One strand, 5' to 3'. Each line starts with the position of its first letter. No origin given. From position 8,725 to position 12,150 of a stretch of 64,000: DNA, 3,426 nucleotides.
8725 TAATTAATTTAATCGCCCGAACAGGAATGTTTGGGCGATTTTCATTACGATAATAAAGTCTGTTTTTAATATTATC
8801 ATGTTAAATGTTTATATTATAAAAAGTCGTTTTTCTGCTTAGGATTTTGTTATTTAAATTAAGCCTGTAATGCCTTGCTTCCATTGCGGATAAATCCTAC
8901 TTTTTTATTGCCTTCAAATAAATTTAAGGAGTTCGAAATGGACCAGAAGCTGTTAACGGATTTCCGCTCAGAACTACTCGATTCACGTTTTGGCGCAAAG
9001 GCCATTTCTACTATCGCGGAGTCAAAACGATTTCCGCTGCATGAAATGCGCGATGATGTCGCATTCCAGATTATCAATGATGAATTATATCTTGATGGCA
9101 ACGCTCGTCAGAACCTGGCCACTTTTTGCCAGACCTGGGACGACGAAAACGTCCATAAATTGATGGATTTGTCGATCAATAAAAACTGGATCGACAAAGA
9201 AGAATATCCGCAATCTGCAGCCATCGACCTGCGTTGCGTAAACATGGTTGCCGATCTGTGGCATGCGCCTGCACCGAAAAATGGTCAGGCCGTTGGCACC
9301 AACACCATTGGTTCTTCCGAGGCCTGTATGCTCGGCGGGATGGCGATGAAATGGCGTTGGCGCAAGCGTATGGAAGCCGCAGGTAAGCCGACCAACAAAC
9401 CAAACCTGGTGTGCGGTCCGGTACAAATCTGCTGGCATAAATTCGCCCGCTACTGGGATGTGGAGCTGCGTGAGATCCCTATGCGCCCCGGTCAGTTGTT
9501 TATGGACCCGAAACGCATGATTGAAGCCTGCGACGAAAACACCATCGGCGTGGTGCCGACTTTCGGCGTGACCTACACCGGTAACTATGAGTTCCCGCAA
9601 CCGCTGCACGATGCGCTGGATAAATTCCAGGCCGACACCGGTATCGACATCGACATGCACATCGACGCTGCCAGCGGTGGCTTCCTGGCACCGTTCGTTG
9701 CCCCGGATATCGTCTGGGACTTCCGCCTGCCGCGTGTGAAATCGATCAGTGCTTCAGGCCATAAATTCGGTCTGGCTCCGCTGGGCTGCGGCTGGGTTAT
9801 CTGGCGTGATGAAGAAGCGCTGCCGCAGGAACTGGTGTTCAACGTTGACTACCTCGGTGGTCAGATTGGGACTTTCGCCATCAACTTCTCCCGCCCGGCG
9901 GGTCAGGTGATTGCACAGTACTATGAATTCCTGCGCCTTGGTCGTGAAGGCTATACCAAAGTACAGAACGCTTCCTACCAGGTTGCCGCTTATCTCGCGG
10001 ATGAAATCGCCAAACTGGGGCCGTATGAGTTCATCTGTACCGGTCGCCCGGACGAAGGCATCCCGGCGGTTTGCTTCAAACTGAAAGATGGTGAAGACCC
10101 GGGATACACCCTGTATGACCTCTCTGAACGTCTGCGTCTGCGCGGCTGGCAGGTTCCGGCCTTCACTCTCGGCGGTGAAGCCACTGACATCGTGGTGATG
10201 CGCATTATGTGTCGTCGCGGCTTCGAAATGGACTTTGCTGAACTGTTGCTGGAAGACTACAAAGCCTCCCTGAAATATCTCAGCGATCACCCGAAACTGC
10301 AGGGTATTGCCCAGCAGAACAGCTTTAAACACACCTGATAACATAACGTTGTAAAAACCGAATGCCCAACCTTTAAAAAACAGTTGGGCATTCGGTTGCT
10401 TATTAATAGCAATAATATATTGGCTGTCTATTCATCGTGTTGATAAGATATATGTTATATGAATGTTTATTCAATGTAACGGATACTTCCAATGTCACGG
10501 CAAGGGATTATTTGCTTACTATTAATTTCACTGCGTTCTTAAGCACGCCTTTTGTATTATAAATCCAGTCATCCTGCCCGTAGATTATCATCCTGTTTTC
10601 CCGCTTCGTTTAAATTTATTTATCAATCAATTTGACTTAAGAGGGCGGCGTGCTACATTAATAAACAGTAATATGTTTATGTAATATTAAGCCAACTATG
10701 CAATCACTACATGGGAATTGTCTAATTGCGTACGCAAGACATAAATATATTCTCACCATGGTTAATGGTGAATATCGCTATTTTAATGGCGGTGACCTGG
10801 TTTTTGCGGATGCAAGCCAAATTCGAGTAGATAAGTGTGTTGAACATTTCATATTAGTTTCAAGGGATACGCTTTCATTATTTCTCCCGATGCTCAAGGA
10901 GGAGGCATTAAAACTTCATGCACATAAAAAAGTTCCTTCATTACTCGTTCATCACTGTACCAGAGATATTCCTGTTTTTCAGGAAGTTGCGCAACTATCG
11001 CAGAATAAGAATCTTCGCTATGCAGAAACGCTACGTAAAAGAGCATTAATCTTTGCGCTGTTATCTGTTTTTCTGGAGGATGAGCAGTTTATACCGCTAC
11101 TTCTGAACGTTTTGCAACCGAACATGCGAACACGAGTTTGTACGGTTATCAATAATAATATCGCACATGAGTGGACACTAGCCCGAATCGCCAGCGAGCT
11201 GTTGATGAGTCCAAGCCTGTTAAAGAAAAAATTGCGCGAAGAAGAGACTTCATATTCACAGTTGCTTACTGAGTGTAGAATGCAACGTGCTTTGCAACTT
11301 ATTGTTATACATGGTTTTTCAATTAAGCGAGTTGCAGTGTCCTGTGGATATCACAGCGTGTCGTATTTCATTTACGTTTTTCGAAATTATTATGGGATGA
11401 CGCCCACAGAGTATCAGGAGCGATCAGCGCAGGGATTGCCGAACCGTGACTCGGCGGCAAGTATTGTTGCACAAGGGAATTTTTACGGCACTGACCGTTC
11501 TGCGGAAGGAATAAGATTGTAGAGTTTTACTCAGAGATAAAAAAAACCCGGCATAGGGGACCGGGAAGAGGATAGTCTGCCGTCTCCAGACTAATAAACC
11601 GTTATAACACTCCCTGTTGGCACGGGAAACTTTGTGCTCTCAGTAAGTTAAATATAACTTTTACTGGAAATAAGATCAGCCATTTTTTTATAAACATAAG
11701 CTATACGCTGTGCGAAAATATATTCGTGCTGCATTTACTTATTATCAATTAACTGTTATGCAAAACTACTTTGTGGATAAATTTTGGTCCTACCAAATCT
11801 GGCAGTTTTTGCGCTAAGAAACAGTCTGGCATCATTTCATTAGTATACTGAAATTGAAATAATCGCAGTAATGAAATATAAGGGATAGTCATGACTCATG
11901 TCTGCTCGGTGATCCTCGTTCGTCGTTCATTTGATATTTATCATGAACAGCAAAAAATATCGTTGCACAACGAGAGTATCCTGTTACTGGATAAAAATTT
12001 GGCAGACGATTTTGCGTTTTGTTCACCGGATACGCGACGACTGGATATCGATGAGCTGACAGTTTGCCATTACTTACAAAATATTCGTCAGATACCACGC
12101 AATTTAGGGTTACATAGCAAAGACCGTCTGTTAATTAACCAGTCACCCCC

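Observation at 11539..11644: GadY sRNA antisense to the gadX 3' end, sharing a bidirectional terminator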

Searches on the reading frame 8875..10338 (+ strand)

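Call 8: search_protein_families(library=ncbifam, proteins=[window:8875-10338:+])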
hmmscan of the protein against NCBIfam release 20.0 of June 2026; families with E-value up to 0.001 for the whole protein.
window:8875-10338:+ (487 aa): 4 families
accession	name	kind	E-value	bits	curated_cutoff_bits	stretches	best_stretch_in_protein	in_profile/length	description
TIGR01788.1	Glu-decarb-GAD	equivalog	2.6e-208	692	380.4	1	37-469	1-430/431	glutamate decarboxylase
TIGR03812.1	tyr_de_CO2_Arch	equivalog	1.8e-31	109.4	299.4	1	81-447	25-362/375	tyrosine decarboxylase MfnA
NF002748.0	PRK02769.1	equivalog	2.9e-13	49.3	305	1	211-380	146-312/382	histidine decarboxylase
TIGR03799.1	NOD_PanD_pyr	equivalog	3.7e-06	25.6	606.1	1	220-388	263-426/522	pyridoxal-dependent aspartate 1-decarboxylase PanP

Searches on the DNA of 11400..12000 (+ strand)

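Call 7: search_dna_similar(query=window:11400-12000:+, collection=ecoli_genomes, mode=near, max_rows=25, rows=spread)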
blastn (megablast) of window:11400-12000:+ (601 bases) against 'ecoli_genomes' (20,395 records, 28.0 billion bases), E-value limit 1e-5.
Records with a match: 5413; places in all: 5420; records where one place covers at least 80% of the query: 5412.
Genomes with a match: 5413 of 5426; with a place that covers at least 80% of the query: 5412. Places per genome that has any: lowest 1, median 1, highest 2. On chromosomes: 5420 places; on plasmids: 0.
Best place of each record, by identity: >=99% 105; 95-99% 5283; 90-95% 25.
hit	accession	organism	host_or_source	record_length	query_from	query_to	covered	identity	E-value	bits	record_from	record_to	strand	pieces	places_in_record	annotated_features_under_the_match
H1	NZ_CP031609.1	Escherichia coli strain N3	Homo sapiens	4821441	1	601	100%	99.8%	0e+0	1105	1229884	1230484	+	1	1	gadX: acid resistance transcriptional activator GadX | gadW: acid resistance transcriptional activator GadW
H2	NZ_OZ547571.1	Escherichia coli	Homo sapiens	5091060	1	601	100%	98.7%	0e+0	1066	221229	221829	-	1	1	gadX: acid resistance transcriptional activator GadX | gadW: acid resistance transcriptional activator GadW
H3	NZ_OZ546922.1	Escherichia coli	Homo sapiens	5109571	1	601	100%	97.8%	0e+0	1038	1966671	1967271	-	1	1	gadX: acid resistance transcriptional activator GadX | gadW: acid resistance transcriptional activator GadW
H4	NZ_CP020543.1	Escherichia coli C strain C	Homo sapiens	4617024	1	601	100%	97.3%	0e+0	1020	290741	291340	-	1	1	gadX: acid resistance transcriptional activator GadX | gadW: acid resistance transcriptional activator GadW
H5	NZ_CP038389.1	Escherichia coli O55:H7 strain DEC5B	Homo sapiens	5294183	1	601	100%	97.3%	0e+0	1020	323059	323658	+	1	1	gadX: acid resistance transcriptional activator GadX | gadW: acid resistance transcriptional activator GadW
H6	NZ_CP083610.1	Escherichia coli strain EC2648-Vir1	conjugation assay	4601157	1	601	100%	97.3%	0e+0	1020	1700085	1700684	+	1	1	gadX: acid resistance transcriptional activator GadX | gadW: acid resistance transcriptional activator GadW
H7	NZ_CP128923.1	Escherichia coli strain TUM9868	missing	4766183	1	601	100%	97.3%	0e+0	1020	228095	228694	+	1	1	gadX: acid resistance transcriptional activator GadX | gadW: acid resistance transcriptional activator GadW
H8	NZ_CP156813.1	Escherichia coli strain PKF8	Milvus migrans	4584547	1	601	100%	97.3%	0e+0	1020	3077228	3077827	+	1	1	gadX: acid resistance transcriptional activator GadX | gadW: acid resistance transcriptional activator GadW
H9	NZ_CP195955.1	Escherichia coli strain F5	Raw wastewater influent sample from the ...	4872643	1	601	100%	97.3%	0e+0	1020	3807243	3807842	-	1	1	gadX: acid resistance transcriptional activator GadX | gadW: acid resistance transcriptional activator GadW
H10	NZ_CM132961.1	Escherichia coli strain 167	Homo sapiens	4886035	1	601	100%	97.3%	0e+0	1020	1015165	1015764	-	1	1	gadX: acid resistance transcriptional activator GadX | gadW: acid resistance transcriptional activator GadW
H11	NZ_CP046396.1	Escherichia coli strain ampC_0069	Homo sapiens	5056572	1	601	100%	97.2%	0e+0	1016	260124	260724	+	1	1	gadX: acid resistance transcriptional activator GadX | gadW: acid resistance transcriptional activator GadW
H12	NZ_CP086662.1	Escherichia coli strain E2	animal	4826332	1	601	100%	97.2%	0e+0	1014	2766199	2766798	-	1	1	gadX: acid resistance transcriptional activator GadX | gadW: acid resistance transcriptional activator GadW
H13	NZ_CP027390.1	Escherichia coli strain 2015C-4944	missing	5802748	1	601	100%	97.0%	0e+0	1009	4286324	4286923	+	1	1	gadX: acid resistance transcriptional activator GadX | gadW: acid resistance transcriptional activator GadW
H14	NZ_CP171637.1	Escherichia coli strain TC24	Bos taurus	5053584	1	601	100%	97.0%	0e+0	1009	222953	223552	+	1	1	gadX: acid resistance transcriptional activator GadX | gadW: acid resistance transcriptional activator GadW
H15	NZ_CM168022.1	Escherichia coli strain PEC131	Sus scrofa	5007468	1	601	100%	97.0%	0e+0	1009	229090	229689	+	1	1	gadX: acid resistance transcriptional activator GadX | gadW: acid resistance transcriptional activator GadW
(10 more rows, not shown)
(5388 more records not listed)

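Call 10: get_annotated_region(hit=H1, flank=1500)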
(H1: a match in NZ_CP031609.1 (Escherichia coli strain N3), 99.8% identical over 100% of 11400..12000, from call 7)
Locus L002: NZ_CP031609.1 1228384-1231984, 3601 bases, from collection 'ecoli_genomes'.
description: Escherichia coli strain N3 chromosome, complete genome
organism: Escherichia coli strain N3 (NCBI taxid 562)
replicon: chromosome; assembly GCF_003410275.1
host: Homo sapiens; source: Rectal swab; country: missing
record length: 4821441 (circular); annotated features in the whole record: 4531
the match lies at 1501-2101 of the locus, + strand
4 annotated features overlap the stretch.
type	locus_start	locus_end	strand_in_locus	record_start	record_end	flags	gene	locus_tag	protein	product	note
CDS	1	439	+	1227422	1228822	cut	gadA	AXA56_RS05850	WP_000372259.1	glutamate decarboxylase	-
CDS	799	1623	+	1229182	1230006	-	gadX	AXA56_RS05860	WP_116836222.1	acid resistance transcriptional activator GadX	-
CDS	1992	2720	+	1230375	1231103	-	gadW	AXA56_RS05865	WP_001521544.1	acid resistance transcriptional activator GadW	-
CDS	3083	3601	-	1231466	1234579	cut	mdtF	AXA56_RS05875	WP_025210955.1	multidrug efflux pump RND permease MdtF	-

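Call 21: search_dna_similar(query=window:11539-11644:+, collection=ecoli_genomes, mode=near, max_rows=12, rows=spread)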
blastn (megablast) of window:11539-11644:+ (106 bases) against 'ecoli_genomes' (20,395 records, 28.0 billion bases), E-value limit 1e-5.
Records with a match: 5412; places in all: 5418; records where one place covers at least 80% of the query: 5412.
Genomes with a match: 5412 of 5426; with a place that covers at least 80% of the query: 5412. Places per genome that has any: lowest 1, median 1, highest 2. On chromosomes: 5418 places; on plasmids: 0.
Best place of each record, by identity: >=99% 5412.
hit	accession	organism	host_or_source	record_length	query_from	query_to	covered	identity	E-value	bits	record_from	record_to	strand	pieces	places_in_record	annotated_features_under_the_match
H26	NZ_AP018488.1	Escherichia coli O157:H7 strain PV15-279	Homo sapiens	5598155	1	106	100%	100.0%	1e-47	196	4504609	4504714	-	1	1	none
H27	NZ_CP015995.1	Escherichia coli strain S51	poultry meat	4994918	1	106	100%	100.0%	1e-47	196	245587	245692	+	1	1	none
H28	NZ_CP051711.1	Escherichia coli strain SCU-123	Homo sapiens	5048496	1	106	100%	100.0%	1e-47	196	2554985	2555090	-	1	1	none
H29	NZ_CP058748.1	Escherichia coli strain STLIN_13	Stanley WWTPs_13 WWTPs influent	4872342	1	106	100%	100.0%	1e-47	196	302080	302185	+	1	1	none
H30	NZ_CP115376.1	Escherichia coli strain CUVET20-PYO4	dog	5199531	1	106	100%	100.0%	1e-47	196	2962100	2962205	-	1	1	none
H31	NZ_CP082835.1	Escherichia coli strain 1613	Homo sapiens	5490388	1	106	100%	100.0%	1e-47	196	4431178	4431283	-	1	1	none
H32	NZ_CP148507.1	Escherichia coli strain Z1323CEC0001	Chicken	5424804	1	106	100%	100.0%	1e-47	196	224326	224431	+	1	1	none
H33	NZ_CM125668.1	Escherichia coli strain 2020S05-013-18-1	not applicable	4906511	1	106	100%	100.0%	1e-47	196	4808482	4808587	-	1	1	none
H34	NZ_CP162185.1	Escherichia coli strain STK78-E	Coriander root, import product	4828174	1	106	100%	100.0%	1e-47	196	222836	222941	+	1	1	none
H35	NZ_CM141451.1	Escherichia coli strain BDSF8-3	White kangaroo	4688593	1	106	100%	100.0%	1e-47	196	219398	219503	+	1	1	none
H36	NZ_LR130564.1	Escherichia coli strain MS14387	Homo sapiens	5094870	1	106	100%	100.0%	1e-47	196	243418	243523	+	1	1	none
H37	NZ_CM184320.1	Escherichia coli strain ES10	Aquarana catesbeiana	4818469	2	106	99%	100.0%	4e-47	195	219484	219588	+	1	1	none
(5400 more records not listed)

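Call 22: search_dna_similar(query=window:11645-11890:+, collection=ecoli_genomes, mode=near, max_rows=12, rows=spread)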
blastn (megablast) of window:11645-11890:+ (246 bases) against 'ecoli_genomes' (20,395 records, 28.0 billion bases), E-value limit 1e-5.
Records with a match: 5413; places in all: 5422; records where one place covers at least 80% of the query: 5409.
Genomes with a match: 5413 of 5426; with a place that covers at least 80% of the query: 5409. Places per genome that has any: lowest 1, median 1, highest 2. On chromosomes: 5422 places; on plasmids: 0.
Best place of each record, by identity: >=99% 2566; 95-99% 2828; 90-95% 19.
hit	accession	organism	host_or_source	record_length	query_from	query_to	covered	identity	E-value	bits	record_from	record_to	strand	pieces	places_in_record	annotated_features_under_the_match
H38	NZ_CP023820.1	Escherichia coli strain 7/2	Homo sapiens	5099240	1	246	100%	100.0%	5e-125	455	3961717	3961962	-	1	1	none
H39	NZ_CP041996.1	Escherichia coli strain AR Bank #0349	Homo sapiens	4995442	1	246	100%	99.2%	1e-121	444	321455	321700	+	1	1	none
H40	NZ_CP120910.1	Escherichia coli strain PD007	Homo sapiens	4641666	1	246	100%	99.2%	4e-121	442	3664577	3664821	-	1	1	none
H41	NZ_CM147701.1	Escherichia coli strain 25-07338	Homo sapiens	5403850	1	246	100%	98.8%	2e-119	436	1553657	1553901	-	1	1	none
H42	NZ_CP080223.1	Escherichia coli O141:H4 strain P13-6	Sus scrofa domesticus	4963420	1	243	99%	99.6%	4e-121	442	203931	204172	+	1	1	none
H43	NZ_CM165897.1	Escherichia coli strain N25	Homo sapiens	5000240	1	243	99%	99.6%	4e-121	442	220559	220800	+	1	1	none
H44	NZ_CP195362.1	Escherichia coli strain 24AR0142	Homo sapiens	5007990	1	243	99%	99.2%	2e-119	436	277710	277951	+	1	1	none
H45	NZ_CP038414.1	Escherichia coli O157:H7 strain 17B6-2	cattle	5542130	1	243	99%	98.8%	8e-118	431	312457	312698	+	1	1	none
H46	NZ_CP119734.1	Escherichia coli strain E92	bovine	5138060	1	243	99%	98.4%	4e-116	425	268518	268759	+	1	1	none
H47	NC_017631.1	Escherichia coli ABU 83972 strain ABU 83972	Homo sapiens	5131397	1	246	100%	95.9%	2e-108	399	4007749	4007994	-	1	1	none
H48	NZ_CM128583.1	Escherichia coli strain 401656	Homo sapiens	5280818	1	246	100%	95.9%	2e-108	399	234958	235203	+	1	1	none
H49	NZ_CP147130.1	Escherichia coli strain KFu015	river water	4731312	185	243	24%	94.9%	2e-15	92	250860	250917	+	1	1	none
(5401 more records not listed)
